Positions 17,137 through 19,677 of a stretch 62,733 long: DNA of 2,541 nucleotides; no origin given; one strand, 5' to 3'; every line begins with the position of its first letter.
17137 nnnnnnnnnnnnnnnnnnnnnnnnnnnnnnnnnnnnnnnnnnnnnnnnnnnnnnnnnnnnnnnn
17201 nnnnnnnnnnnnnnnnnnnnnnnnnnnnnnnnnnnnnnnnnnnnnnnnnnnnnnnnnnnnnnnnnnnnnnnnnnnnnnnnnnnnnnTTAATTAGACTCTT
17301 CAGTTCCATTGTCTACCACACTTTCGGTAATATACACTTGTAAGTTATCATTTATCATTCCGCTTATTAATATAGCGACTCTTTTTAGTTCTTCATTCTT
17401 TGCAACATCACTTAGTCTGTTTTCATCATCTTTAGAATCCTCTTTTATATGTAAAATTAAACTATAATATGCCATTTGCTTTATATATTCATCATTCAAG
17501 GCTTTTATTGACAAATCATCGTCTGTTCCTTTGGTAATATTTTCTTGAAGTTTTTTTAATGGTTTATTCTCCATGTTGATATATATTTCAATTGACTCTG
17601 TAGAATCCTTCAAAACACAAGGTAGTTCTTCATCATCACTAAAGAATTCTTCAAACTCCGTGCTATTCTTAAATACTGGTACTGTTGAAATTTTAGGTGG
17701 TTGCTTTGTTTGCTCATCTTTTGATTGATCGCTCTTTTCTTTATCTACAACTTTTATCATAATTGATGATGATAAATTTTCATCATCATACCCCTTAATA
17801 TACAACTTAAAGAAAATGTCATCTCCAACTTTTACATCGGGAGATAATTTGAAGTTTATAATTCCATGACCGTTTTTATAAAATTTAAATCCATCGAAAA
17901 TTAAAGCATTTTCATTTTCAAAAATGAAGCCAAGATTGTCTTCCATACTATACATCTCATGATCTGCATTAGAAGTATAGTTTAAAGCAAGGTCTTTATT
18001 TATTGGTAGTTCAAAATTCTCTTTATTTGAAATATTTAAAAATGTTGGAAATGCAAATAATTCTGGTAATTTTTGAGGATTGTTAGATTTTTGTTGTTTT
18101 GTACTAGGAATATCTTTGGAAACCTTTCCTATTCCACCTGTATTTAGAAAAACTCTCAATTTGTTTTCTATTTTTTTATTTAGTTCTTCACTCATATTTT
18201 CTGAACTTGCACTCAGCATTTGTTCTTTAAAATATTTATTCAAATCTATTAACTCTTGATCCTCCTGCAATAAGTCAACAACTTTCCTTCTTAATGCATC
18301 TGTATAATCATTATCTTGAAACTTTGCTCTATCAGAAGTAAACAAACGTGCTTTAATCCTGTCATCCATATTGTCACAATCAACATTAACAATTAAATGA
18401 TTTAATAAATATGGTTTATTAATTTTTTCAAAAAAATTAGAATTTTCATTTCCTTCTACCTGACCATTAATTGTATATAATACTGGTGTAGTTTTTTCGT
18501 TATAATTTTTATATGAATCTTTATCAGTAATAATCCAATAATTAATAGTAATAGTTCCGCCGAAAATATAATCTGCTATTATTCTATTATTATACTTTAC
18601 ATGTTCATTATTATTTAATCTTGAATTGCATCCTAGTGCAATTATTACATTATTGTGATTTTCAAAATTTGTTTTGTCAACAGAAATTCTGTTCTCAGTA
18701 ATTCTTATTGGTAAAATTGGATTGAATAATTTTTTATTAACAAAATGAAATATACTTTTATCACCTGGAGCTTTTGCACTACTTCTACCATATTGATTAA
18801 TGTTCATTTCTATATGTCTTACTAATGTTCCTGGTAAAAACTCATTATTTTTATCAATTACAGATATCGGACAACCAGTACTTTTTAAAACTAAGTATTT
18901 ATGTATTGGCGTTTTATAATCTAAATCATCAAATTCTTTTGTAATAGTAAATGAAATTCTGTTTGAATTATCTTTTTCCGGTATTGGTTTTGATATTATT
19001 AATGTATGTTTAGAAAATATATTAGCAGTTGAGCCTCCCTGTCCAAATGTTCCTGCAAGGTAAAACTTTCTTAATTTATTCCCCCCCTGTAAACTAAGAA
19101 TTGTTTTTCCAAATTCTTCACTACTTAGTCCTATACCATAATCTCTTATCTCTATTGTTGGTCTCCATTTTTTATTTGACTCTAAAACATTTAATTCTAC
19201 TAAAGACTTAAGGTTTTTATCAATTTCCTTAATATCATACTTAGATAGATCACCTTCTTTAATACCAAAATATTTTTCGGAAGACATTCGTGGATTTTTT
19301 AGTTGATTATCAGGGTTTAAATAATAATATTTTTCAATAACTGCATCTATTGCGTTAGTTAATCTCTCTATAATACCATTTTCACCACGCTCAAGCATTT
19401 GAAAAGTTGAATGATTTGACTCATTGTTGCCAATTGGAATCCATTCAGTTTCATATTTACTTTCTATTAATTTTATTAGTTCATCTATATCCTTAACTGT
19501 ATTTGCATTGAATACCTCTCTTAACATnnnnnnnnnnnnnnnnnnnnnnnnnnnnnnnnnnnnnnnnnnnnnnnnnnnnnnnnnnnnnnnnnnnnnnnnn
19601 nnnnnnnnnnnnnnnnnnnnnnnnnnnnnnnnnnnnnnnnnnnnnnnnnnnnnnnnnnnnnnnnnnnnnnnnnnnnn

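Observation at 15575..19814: Separately promoted operon next to an R-M pair: small helical protein, MORC-like GHKL ATPase, HhH/PC4-like DNA-binding protein (candidate undescribed defence module)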

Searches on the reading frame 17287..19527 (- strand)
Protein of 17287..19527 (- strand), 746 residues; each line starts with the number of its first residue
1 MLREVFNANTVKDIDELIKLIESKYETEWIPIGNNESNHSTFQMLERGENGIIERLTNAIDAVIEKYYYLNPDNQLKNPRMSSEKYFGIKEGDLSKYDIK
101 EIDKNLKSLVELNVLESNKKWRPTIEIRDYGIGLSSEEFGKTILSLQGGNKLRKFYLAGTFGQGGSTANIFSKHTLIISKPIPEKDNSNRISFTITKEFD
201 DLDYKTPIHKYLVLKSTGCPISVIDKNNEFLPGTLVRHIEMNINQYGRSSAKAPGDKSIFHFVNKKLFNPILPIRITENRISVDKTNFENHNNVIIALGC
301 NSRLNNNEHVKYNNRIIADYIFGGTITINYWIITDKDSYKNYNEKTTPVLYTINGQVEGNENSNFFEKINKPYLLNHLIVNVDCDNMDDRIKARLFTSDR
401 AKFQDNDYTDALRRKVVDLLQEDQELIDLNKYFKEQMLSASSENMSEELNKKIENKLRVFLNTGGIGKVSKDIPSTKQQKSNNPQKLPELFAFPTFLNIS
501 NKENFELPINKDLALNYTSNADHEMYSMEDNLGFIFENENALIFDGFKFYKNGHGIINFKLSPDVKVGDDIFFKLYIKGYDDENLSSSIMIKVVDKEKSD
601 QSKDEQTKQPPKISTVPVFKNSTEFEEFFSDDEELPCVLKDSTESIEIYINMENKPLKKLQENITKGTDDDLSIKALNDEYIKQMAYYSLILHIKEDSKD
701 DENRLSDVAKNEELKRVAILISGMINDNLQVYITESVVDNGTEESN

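Call 3: search_protein_families(library=pfam, proteins=[window:17287-19527:-], max_evalue=0.1)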
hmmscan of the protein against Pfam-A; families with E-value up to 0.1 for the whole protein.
window:17287-19527:- (746 aa): 1 family
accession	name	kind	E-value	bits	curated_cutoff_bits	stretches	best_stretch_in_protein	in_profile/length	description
PF06763.17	Minor_tail_Z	-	0.097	12.9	23.9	0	429-462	156-189/190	Prophage minor tail protein Z (GPZ)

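Call 4: search_protein_families(library=padloc, proteins=[window:17287-19527:-], max_evalue=0.1)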
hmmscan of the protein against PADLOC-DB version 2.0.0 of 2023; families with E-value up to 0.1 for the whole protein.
window:17287-19527:- (746 aa): 0 families

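Call 5: search_protein_families(library=ncbifam, proteins=[window:17287-19527:-], max_evalue=1)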
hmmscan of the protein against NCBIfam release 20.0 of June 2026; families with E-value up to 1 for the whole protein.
window:17287-19527:- (746 aa): 0 families

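Call 6: search_protein_families(library=phrogs, proteins=[window:17287-19527:-], max_evalue=1)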
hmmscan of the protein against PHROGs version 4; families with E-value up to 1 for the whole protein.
window:17287-19527:- (746 aa): 0 families

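Call 7: search_solved_structures(query=window:17287-19527:-, max_evalue=10, show_alignments=2)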
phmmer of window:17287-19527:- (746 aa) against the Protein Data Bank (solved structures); distinct sequences matched with E-value up to 10: 0.

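Call 8: find_homologous_proteins(query=window:17287-19527:-)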
Query window:17287-19527:- (746 aa): 181 proteins with E <= 0.001 among 8000 candidates; the best 120 are listed.
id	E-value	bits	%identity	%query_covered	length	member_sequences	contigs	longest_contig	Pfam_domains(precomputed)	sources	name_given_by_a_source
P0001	0.0e+0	1637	99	100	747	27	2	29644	-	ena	-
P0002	0.0e+0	1629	99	100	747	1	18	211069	-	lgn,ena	-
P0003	0.0e+0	1627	99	100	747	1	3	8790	-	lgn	-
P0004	0.0e+0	1624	98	100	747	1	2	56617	-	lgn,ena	-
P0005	0.0e+0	1623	98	100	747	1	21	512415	-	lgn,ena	-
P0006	0.0e+0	1623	98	100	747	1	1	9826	-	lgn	-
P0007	0.0e+0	1621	98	100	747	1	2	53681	-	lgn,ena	-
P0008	0.0e+0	1619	98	100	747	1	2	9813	-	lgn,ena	-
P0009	0.0e+0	1617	98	100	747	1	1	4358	-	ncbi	-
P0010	0.0e+0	1434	86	100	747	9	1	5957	-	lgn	-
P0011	0.0e+0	1303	77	100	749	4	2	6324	-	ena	-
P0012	0.0e+0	1296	78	100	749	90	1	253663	-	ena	-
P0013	0.0e+0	1294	78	100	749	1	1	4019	-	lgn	-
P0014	0.0e+0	1288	77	100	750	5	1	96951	-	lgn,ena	-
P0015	0.0e+0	1287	77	100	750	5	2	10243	-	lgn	-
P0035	3.9e-224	764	51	100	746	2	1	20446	-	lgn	-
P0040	1.5e-73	266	26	99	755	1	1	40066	-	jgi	jgi:hypothetical protein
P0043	1.4e-59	220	28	96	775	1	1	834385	-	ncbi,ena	-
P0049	1.5e-47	180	26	79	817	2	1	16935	PF13589.13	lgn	-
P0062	4.1e-44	169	30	64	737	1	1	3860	PF13589.13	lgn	-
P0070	1.3e-41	161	31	62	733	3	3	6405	PF13589.13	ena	-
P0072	2.1e-41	160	25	91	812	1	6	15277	PF13589.13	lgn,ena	-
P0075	4.4e-41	159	31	62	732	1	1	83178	-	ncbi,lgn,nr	ncbi:MAG: hypothetical protein H6687_02795 [Bacillales bacterium]|nr:hypothetical protein [Bacillale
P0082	3.1e-40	156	28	78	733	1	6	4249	PF13589.13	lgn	-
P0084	4.3e-40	156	28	78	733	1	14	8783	PF13589.13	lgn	-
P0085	4.3e-40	156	28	78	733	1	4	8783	PF13589.13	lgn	-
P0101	6.1e-39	152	30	58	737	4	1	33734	PF13589.13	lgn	-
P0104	1.3e-38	151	33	58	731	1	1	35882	PF13589.13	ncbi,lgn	-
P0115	1.5e-37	147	26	58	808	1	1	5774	PF13589.13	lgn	-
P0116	1.5e-37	147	32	61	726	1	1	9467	PF13589.13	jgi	jgi:hypothetical protein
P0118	5.6e-37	145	29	78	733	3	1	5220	PF13589.13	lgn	-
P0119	1.7e-36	144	31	59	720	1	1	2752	PF13589.13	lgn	-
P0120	2.3e-36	143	27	89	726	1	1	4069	PF13589.13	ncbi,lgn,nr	ncbi:MAG: ATP-binding protein [Candidatus Delongbacteria bacterium]|nr:ATP-binding protein [Candidat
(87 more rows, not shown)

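Call 10: find_encoding_contigs(protein=P0043, flank=8000, max_places=2)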
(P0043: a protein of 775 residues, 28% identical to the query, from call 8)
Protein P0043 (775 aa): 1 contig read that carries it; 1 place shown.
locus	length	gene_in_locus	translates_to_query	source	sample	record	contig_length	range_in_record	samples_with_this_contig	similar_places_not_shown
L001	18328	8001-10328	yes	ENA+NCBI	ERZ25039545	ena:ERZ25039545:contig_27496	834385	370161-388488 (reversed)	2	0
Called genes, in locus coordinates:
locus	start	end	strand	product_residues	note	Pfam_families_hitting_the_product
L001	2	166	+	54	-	PF04945:YHS, PF24273:TRASH_HVO_1752_C (weak), PF08394:Arc_trans_TRASH (weak)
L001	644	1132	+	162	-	-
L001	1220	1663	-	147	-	-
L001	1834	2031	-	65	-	-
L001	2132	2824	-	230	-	PF03030:H_PPase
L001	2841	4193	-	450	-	PF03030:H_PPase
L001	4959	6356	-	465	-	PF01966:HD, PF19276:HD_assoc_2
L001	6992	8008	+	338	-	-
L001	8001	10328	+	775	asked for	-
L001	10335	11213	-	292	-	PF01555:N6_N4_Mtase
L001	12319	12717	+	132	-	-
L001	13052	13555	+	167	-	-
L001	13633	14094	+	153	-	-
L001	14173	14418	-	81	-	-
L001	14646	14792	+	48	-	-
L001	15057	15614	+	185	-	PF00662:Proton_antipo_N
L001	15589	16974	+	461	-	PF00361:Proton_antipo_M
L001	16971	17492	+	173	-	PF00146:NADHdh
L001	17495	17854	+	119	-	PF00146:NADHdh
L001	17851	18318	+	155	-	PF01058:Oxidored_q6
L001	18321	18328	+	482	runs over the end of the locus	PF00329:Complex1_30kDa (weak), PF00374:NiFeSe_Hases, PF00346:Complex1_49kDa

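Call 11: find_encoding_contigs(protein=P0075, flank=8000, max_places=2)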
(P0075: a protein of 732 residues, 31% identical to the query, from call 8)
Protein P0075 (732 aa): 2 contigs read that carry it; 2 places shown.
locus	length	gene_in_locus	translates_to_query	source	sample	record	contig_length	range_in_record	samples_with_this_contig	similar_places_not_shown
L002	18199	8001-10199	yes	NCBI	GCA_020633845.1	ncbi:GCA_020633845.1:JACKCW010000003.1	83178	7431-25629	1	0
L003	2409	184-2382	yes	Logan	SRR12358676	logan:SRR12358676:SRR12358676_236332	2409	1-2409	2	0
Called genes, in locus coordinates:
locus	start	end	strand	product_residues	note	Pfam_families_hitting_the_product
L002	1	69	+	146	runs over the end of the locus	-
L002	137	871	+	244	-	PF02308:MgtC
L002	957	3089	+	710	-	PF00005:ABC_tran, PF02463:SMC_N (weak), PF13304:AAA_21 (faint), PF02687:FtsX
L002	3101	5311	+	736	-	PF00005:ABC_tran, PF02463:SMC_N (faint), PF13476:AAA_23 (weak), PF02687:FtsX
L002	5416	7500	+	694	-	PF03030:H_PPase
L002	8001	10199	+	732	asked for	-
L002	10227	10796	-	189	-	PF01327:Pep_deformylase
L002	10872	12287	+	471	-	PF03023:MurJ (weak), PF01554:MatE, PF01943:Polysacc_synt (weak), PF01554:MatE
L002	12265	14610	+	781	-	PF17764:PriA_3primeBD, PF00270:DEAD, PF04851:ResIII, PF18319:Zn_ribbon_PriA, PF00271:Helicase_C (weak), PF18074:PriA_C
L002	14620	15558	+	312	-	PF00551:Formyl_trans_N, PF02911:Formyl_trans_C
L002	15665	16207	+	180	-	PF04608:PgpA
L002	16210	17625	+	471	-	-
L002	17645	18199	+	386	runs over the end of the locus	PF00438:S-AdoMet_synt_N, PF02772:S-AdoMet_synt_M, PF02773:S-AdoMet_synt_C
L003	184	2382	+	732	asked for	-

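Call 12: find_encoding_contigs(protein=P0012, flank=8000, max_places=2)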
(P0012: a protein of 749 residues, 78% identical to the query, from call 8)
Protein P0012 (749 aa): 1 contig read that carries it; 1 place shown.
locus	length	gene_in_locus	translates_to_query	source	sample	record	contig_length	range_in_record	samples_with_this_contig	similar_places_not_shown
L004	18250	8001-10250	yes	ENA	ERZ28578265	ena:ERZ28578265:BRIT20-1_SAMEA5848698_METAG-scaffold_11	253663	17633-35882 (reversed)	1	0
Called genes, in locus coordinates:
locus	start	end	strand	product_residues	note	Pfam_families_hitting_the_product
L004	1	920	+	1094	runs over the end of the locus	PF01855:POR_N, PF17147:PFOR_II, PF01558:POR, PF12838:Fer4_7, PF13183:Fer4_8 (weak), PF13484:Fer4_16 (weak), PF14697:Fer4_21 (weak), PF02775:TPP_enzyme_C, +5 more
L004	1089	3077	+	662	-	PF17191:RecG_wedge, PF00270:DEAD, PF04851:ResIII, PF22590:Cas3-like_C_2 (faint), PF00271:Helicase_C, PF19833:RecG_dom3_C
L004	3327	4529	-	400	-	PF00589:Phage_integrase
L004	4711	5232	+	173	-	PF01381:HTH_3, PF12844:HTH_19, PF13443:HTH_26, PF13560:HTH_31 (weak)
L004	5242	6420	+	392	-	PF20296:MTaX1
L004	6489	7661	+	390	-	PF00145:DNA_methylase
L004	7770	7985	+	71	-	-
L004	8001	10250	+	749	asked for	-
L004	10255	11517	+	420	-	-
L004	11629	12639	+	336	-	PF19614:DUF6119 (weak)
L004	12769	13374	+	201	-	-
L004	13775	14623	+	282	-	PF02661:Fic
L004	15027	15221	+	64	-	-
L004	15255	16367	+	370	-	-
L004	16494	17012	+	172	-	PF01966:HD (weak)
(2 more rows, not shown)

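Call 13: find_encoding_contigs(protein=P0035, flank=8000, max_places=2)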
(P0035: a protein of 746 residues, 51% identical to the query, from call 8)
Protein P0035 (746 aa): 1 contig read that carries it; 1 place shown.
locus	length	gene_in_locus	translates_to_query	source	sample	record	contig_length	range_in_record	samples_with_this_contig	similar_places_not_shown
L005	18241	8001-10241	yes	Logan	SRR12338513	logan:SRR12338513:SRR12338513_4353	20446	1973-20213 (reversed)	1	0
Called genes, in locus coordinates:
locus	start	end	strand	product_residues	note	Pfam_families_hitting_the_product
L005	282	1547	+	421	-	PF00078:RVT_1, PF08388:GIIM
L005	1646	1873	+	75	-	-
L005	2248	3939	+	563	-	PF00239:Resolvase, PF07508:Recombinase, PF13408:Zn_ribbon_recom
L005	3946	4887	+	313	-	PF23462:LysM3_NFP (faint), PF23473:LysM3_LYK4_5 (faint), PF01381:HTH_3 (faint), PF01476:LysM, PF22310:NMB0315_dom_I (faint), PF23446:LysM1_NFP_LYK (faint), PF23457:LysM2_NFP (faint), PF01476:LysM, +2 more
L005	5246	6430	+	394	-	PF20296:MTaX1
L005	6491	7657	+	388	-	PF00145:DNA_methylase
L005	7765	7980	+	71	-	-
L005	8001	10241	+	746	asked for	-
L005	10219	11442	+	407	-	-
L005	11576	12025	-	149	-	-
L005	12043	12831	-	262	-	-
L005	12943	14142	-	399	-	PF01938:TRAM (weak), PF05958:tRNA_U5-meth_tr, PF05175:MTS, PF02475:TRM5-TYW2_MTfase (weak), PF03602:Cons_hypoth95 (weak), PF13649:Methyltransf_25 (faint), PF13847:Methyltransf_31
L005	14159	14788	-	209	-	PF12227:DUF3603 (faint)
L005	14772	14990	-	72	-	PF26135:YuzI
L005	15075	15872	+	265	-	PF02673:BacA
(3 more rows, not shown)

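Call 14: find_encoding_contigs(protein=P0040, flank=8000, max_places=2)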
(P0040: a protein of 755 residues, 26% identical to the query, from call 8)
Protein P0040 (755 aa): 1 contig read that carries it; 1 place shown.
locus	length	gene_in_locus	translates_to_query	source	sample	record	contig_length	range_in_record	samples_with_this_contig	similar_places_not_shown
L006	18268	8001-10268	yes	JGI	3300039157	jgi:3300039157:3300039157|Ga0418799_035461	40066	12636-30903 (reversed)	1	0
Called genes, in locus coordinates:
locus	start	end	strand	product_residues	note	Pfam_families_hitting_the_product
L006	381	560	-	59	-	-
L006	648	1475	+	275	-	PF00882:Zn_dep_PLPC (weak)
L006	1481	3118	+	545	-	PF19614:DUF6119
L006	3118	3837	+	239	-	-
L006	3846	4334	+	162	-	-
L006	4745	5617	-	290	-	-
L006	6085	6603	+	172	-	PF06114:Peptidase_M78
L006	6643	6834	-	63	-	-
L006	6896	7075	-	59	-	PF01381:HTH_3, PF13560:HTH_31 (weak)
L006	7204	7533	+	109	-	-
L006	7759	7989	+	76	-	-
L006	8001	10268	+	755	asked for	-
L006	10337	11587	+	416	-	PF01555:N6_N4_Mtase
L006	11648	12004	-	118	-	-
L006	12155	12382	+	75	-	PF12728:HTH_17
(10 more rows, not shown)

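Call 16: search_solved_structures(query=A1, max_evalue=10, show_alignments=2)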
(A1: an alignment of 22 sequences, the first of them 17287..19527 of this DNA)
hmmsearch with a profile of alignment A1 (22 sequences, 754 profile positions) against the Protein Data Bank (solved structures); distinct sequences matched with E-value up to 10: 0.

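Call 17: find_related_loci(query=A1, collection=genome_contigs, flank=8000)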
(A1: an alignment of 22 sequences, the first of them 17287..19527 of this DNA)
Query A1 (746 aa) in genome_contigs; peptide patterns used: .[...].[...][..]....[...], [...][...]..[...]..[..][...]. (x = any residue, [..] = any of these).
329 stretches matched a pattern; 231 encode a relative of the query (tblastn E <= 1e-3); the best 80 are kept; 80 distinct loci.
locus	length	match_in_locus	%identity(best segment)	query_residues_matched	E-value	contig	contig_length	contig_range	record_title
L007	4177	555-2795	77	1-746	0e+0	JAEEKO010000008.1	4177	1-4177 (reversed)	MAG: Bacillales bacterium isolate Tb.RUG.195 k141_385145_flag=1_multi=8.0000_len=4177, whole genome shotgun sequence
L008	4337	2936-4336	82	1-467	0e+0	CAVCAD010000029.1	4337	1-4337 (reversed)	Bacteroidaceae bacterium isolate SRR8978363_cleanbin_000006 genome assembly, contig: Spades_SRR8978363_contig_1231, whol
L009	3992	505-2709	53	1-735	0e+0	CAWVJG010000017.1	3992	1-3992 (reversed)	MAG: Bacillota bacterium isolate metabat2_XCR1_HET_6747_bwa.110 MAG genome assembly, contig: k87_602652, whole genome sh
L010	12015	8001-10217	52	1-736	0e+0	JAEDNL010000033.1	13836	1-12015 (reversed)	MAG: Bacilli bacterium isolate MAG291 NODE_4682_length_13836_cov_17.379290, whole genome shotgun sequence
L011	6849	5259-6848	61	1-532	0e+0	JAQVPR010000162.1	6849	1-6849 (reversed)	MAG: Candidatus Cloacimonadota bacterium isolate STF1_208 NODE_40548_length_6849_cov_2.139542_Sandtown_F1, whole genome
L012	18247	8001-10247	78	1-746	0e+0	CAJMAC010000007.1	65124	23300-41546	MAG TPA_asm: uncultured Clostridiales bacterium isolate ERR321465-bin.27 genome assembly, contig: NODE_148_length_65124_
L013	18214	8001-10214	31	1-735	7e-104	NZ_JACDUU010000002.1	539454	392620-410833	[Anoxybacillus] calidus strain DSM 25220 Ga0415330_02, whole genome shotgun sequence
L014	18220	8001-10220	29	1-737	2e-93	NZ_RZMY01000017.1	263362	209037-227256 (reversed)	Flagellimonas beolgyonensis strain KCTC 23501 265, whole genome shotgun sequence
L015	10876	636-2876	30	2-739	1e-92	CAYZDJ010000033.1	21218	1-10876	MAG TPA_asm: uncultured Chitinophagaceae bacterium isolate SRP285395_co2_132 genome assembly, contig: NODE_3972_length_2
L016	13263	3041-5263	30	1-737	4e-92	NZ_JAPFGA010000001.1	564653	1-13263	Galbibacter sp. EGI 63066 spades_K_25_97_1, whole genome shotgun sequence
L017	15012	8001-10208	30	2-737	3e-92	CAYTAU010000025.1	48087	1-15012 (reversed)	MAG TPA_asm: uncultured Bacteroidales bacterium isolate SRP191223_co1_49 genome assembly, contig: NODE_463_length_48087_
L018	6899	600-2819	30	1-737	2e-92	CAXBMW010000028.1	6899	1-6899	MAG TPA_asm: uncultured Balneolaceae bacterium isolate ERR2762122_metabat2_136 genome assembly, contig: ERZ3421826.16260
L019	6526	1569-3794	31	1-737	4e-92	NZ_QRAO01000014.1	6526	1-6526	Marinirhabdus gelatinilytica strain DSM 101478 Ga0215720_114, whole genome shotgun sequence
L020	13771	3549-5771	29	1-737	1e-91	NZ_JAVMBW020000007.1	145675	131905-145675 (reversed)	Aequorivita marina strain S2608 scaffold7_size145675, whole genome shotgun sequence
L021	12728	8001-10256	29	1-736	1e-90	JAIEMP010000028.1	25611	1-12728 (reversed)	MAG: Chitinophagaceae bacterium isolate co.spades.CONCOCT.2.5kb_093 c_000000000121, whole genome shotgun sequence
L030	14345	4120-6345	30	1-737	8e-89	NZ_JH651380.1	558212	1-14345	Galbibacter orientalis DSM 19592 Joomascaffold_2, whole genome shotgun sequence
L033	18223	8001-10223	30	1-737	7e-88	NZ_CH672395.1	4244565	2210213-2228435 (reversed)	Leeuwenhoekiella blandensis MED217 scf_1099517004314, whole genome shotgun sequence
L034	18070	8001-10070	28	1-691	3e-87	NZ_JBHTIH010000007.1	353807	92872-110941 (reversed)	Lysobacter koreensis strain CCUG 55491 GCM70027547_7, whole genome shotgun sequence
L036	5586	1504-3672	29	17-737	3e-86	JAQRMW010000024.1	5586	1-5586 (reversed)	MAG: Urechidicola sp. isolate MAG6 MAG3_24, whole genome shotgun sequence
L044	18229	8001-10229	29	1-737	1e-81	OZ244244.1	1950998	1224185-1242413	MAG: Gammaproteobacteria bacterium isolate a95c62f7-d7b1-4aaa-ae6b-9788209e8063 genome assembly, chromosome: 1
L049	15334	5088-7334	28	1-736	1e-79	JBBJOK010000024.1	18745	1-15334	MAG: Chitinophagaceae bacterium isolate RDP_SRG_15 MBC-RDOWN_F0-S0_1355, whole genome shotgun sequence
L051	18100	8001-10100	28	2-693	2e-72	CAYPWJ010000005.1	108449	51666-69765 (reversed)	MAG TPA_asm: uncultured Thermoplasmatales archaeon isolate ERP127260_co1_97 genome assembly, contig: NODE_20_length_1084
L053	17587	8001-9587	31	1-529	4e-74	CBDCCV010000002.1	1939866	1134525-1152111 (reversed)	MAG: Salinibacteraceae bacterium isolate b968208b-6219-49ae-8a0c-c223e802f5bf genome assembly, contig: contig_2, whole g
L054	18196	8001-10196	27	1-718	7e-67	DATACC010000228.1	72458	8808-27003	MAG TPA_asm: Thermoanaerobaculia bacterium isolate SMAG_U6714 k141_1411491, whole genome shotgun sequence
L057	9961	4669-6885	25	11-718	8e-66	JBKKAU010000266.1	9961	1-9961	MAG: Thermoanaerobaculia bacterium isolate swi_bin.312 S1Ck127_7581065_flag_1_multi_10.0000_len_9961, whole genome shotg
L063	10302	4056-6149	25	18-700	3e-61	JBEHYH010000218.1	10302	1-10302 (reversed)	MAG: Myxococcota bacterium isolate ESF1.bin.39 NODE_7358_length_10302_cov_4.079192, whole genome shotgun sequence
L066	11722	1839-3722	26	2-616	4e-57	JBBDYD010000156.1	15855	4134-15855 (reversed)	MAG: Bacteroidota bacterium isolate LejiaD_53_15 Lejia_D_5856_length_15855_cov_9, whole genome shotgun sequence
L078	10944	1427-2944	29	2-499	9e-53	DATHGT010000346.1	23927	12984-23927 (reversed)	MAG TPA_asm: Candidatus Acidoferrum sp. isolate SMAG_U12481 k141_242031, whole genome shotgun sequence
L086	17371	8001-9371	28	5-460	4e-50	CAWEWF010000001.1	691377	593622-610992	MAG: uncultured Verrucomicrobiae bacterium isolate MFD03346.bin.1.96 genome assembly, contig: contig_12255, whole genome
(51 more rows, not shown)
